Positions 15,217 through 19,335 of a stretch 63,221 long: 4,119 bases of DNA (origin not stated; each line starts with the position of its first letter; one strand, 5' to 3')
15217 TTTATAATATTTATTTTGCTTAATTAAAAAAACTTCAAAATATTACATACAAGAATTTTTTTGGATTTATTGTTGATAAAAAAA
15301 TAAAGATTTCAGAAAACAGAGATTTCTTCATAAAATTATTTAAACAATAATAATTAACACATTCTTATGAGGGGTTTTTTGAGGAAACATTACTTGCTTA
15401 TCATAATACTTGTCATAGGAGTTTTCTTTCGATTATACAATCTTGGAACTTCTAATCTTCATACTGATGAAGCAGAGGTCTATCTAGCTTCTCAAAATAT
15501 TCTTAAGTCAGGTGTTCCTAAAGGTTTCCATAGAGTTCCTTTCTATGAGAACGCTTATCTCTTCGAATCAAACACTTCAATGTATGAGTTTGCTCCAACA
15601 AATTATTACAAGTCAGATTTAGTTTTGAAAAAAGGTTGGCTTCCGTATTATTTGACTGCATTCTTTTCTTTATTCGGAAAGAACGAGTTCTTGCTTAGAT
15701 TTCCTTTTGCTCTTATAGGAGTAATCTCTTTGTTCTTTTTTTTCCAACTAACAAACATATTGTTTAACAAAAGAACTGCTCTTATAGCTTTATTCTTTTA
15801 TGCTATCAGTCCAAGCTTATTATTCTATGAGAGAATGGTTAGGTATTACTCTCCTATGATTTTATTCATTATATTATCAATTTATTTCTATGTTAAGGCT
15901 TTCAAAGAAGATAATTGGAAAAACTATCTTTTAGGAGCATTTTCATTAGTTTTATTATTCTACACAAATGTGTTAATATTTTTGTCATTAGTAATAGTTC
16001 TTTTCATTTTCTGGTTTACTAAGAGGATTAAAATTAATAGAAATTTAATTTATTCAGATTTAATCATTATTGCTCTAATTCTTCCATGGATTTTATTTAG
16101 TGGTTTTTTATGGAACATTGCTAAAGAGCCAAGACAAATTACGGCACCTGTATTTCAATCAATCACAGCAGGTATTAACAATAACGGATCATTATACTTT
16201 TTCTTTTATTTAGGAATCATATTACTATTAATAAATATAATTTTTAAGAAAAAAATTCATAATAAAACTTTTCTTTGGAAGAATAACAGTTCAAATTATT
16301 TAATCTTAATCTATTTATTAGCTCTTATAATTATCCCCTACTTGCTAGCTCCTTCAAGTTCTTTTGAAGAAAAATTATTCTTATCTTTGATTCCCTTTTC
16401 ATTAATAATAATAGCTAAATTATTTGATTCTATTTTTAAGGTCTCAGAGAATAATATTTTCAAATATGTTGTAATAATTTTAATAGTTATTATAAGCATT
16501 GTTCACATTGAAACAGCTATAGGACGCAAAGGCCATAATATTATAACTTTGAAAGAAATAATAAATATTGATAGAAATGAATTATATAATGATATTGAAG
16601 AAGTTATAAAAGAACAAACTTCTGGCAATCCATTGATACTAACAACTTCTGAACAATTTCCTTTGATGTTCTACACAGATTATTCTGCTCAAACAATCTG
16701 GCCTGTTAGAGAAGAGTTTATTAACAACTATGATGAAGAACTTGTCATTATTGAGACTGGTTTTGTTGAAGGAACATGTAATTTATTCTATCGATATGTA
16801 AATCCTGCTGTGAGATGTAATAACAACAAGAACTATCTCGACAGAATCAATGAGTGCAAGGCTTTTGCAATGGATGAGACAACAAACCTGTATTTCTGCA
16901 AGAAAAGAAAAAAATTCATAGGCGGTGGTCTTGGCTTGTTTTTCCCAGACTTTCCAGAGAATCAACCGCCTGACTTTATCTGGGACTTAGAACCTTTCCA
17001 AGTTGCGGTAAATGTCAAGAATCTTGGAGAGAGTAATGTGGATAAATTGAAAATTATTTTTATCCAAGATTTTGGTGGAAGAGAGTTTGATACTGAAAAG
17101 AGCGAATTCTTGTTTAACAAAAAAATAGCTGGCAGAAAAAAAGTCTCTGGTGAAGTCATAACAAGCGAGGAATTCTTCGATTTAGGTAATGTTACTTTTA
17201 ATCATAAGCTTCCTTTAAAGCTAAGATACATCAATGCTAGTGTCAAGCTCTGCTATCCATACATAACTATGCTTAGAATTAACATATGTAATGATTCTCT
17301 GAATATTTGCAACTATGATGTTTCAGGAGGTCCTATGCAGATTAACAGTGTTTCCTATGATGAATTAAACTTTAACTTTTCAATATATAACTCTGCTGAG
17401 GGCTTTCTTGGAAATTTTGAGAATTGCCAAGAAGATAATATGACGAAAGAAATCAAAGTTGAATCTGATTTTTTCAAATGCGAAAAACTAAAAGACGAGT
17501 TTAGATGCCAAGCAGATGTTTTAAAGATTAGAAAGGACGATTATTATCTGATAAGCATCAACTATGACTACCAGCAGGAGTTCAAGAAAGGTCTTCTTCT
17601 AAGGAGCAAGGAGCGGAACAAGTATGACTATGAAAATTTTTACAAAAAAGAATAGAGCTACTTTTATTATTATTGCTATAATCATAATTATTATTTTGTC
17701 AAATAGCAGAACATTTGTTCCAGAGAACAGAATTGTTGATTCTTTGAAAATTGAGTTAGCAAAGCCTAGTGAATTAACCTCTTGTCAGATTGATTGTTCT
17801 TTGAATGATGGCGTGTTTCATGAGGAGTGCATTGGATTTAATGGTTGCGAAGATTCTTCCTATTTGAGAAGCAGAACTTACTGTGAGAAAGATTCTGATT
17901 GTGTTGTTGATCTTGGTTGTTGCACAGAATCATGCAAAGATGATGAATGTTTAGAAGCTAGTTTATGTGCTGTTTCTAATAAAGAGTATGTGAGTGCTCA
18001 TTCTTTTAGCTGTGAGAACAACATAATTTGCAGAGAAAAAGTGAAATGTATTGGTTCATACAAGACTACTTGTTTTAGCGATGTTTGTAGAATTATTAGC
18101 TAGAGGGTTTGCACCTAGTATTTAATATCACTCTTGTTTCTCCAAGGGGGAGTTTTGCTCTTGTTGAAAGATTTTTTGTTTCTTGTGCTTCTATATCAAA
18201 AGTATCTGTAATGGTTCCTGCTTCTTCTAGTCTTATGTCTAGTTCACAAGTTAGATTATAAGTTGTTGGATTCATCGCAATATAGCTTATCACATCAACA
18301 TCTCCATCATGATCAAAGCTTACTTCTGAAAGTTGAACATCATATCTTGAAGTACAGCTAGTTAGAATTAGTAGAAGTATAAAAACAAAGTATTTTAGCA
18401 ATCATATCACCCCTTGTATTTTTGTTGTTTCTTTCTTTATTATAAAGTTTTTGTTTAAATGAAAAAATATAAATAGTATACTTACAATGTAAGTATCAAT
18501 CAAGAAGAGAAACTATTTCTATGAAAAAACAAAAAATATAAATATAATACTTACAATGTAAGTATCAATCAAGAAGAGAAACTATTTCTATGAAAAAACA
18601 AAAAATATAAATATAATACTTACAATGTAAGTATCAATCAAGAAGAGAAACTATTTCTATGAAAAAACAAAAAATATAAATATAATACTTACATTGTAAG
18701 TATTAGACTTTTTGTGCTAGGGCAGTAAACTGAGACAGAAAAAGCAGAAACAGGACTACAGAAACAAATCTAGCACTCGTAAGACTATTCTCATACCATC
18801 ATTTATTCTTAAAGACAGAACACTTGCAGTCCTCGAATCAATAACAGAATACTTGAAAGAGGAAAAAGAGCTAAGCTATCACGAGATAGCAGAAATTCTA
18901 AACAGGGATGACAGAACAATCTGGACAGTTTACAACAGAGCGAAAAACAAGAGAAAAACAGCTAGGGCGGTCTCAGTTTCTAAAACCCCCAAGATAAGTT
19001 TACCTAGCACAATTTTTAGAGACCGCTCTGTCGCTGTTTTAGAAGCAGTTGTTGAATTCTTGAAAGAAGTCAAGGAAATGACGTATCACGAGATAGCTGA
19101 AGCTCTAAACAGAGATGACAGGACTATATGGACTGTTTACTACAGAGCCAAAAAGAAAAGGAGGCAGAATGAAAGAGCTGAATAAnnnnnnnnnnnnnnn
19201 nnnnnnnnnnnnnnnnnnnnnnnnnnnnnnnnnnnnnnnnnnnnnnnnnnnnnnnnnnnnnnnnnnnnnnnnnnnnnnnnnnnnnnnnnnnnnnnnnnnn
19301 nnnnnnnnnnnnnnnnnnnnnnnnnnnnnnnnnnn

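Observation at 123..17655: Radical-SAM super-cluster: nine rSAM genes, two HxsD-like genes and three glycosyltransferases in 17.6 kb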

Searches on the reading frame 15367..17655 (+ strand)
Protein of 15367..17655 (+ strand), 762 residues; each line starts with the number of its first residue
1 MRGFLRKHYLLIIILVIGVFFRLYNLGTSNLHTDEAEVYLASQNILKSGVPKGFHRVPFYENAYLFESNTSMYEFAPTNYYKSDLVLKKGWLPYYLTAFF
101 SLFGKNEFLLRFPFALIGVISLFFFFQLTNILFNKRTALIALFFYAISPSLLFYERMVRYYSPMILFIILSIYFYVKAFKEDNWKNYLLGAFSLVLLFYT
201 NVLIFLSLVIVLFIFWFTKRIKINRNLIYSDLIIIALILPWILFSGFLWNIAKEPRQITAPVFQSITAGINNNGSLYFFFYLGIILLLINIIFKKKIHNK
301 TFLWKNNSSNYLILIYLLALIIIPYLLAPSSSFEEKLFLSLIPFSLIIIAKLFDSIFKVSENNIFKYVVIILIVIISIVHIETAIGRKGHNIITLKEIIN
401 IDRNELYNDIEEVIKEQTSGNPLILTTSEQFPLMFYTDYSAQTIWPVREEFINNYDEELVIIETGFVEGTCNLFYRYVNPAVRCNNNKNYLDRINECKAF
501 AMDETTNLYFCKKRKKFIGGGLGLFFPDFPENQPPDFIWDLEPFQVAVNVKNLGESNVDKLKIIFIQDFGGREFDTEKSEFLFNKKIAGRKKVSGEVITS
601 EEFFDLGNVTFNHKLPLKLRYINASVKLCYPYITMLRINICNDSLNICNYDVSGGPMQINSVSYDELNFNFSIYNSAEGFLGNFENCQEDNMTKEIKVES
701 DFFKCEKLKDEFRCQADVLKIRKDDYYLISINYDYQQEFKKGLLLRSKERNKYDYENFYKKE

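Call 5: search_protein_families(library=pfam, proteins=[window:15367-17655:+], max_evalue=0.01)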
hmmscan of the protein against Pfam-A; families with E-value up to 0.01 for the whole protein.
window:15367-17655:+ (762 aa): 2 families
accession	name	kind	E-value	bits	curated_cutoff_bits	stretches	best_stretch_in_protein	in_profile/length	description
PF13231.12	PMT_2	-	1.8e-15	58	26.1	1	93-239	7-153/160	Dolichyl-phosphate-mannose-protein mannosyltransferase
PF02366.24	PMT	-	0.00028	20.9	22.7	1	100-245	74-234/245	Dolichyl-phosphate-mannose-protein mannosyltransferase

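Call 7: search_protein_families(library=ncbifam, proteins=[window:15367-17655:+], max_evalue=0.01)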
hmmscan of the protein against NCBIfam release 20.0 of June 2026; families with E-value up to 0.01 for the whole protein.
window:15367-17655:+ (762 aa): 1 family
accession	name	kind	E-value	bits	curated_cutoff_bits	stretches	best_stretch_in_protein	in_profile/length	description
TIGR03663.1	TIGR03663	subfamily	5.7e-11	42.1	126.25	2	91-438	54-428/435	flippase activity-associated protein Agl23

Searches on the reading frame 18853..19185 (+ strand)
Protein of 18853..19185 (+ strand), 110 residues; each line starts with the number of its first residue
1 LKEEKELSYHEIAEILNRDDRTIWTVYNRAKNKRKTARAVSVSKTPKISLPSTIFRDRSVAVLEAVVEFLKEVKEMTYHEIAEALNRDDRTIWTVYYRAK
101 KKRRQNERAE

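Call 5: search_protein_families(library=pfam, proteins=[window:18853-19185:+], max_evalue=0.01)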
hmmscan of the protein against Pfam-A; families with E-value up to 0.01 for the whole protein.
window:18853-19185:+ (110 aa): 11 families
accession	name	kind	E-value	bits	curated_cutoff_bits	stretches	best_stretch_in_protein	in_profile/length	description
PF08281.18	Sigma70_r4_2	-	6e-12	45.5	25.7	2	70-102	21-53/54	Sigma-70, region 4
PF13384.12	HTH_23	-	8.5e-08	32.2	24.6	1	69-98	10-40/50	Homeodomain-like domain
PF08279.18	HTH_11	-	3.4e-07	30.5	25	1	63-94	2-34/55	HTH domain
PF13936.12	HTH_38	-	1e-05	25.6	27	0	5-23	19-37/44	Helix-turn-helix domain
PF13542.12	HTH_Tnp_ISL3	-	1.1e-05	25.3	27.4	0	70-98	21-49/51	Helix-turn-helix domain of transposase family ISL3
PF04545.22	Sigma70_r4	-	0.00095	19.1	24.1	0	73-86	18-31/50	Sigma-70, region 4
PF24964.1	DUF7769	-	0.00098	19.2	27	0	77-105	26-54/55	Domain of unknown function (DUF7769)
PF08280.17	HTH_Mga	-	0.0019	18.6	23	0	69-86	13-30/59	M protein trans-acting positive regulator (MGA) HTH domain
PF03979.19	Sigma70_r1_1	-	0.0024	18.2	22.5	0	64-89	8-33/81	Sigma-70 factor, region 1.1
PF25212.1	HVO_A0114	-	0.003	17.8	27.6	0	54-91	19-52/84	HVO_A0114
PF10074.15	RovC_DNA-bd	-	0.0098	16.9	26.4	0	5-41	56-92/107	T6SS, Transcription factor, DNA binding domain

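Call 7: search_protein_families(library=ncbifam, proteins=[window:18853-19185:+], max_evalue=0.01)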
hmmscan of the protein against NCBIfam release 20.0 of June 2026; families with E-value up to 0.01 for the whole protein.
window:18853-19185:+ (110 aa): 23 families
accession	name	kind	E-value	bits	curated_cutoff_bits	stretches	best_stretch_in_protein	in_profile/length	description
TIGR02957.1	SigX4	subfamily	3e-07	29.9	323.25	1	62-106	111-155/281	RNA polymerase sigma-70 factor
NF005385.0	PRK06930.1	subfamily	4.4e-07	29.7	136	0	1-34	125-158/170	positive control sigma-like factor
TIGR02950.1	SigM_subfam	subfamily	1e-06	28.7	147.95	1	69-105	120-156/159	RNA polymerase sigma factor, SigM family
TIGR02937.1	sigma70-ECF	superfamily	2.6e-06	27.2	42.9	0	69-103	127-161/165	sigma-70 family RNA polymerase sigma factor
NF007214.0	PRK09636.1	subfamily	3.5e-06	26.4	271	0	64-107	120-163/293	RNA polymerase sigma factor SigJ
NF007219.0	PRK09639.1-4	subfamily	5.7e-06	26.4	276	0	71-105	134-168/176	RNA polymerase sigma factor SigX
NF008888.0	PRK11922.1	equivalog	0.00014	21.6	204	0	69-105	158-194/231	RNA polymerase sigma factor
NF007221.0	PRK09639.1-6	subfamily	0.00017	21.6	322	0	72-105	135-168/176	RNA polymerase sigma factor SigX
NF058625.1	sigma_PG0214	equivalog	0.00018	21.3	130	0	70-105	124-159/170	GFO_1088 family ECF-type sigma factor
NF009170.0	PRK12517.1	subfamily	0.00035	20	197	0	7-37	145-175/188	RNA polymerase sigma factor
TIGR02984.1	Sig-70_plancto1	subfamily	0.00038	20.1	183.75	0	69-106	150-187/189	RNA polymerase sigma-70 factor, Planctomycetaceae-specific subfamily 1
NF005105.0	PRK06545.1-3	equivalog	0.00038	19.4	524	0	63-107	242-286/367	prephenate dehydrogenase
TIGR02859.1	spore_sigH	equivalog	0.00075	19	294.8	0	73-103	163-193/198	RNA polymerase sporulation sigma factor SigH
TIGR02985.1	Sig70_bacteroi1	subfamily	0.001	19.3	126.4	0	70-105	125-160/162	RNA polymerase sigma-70 factor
NF009174.0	PRK12522.1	equivalog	0.0012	18.9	217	0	6-37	135-166/175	RNA polymerase sigma factor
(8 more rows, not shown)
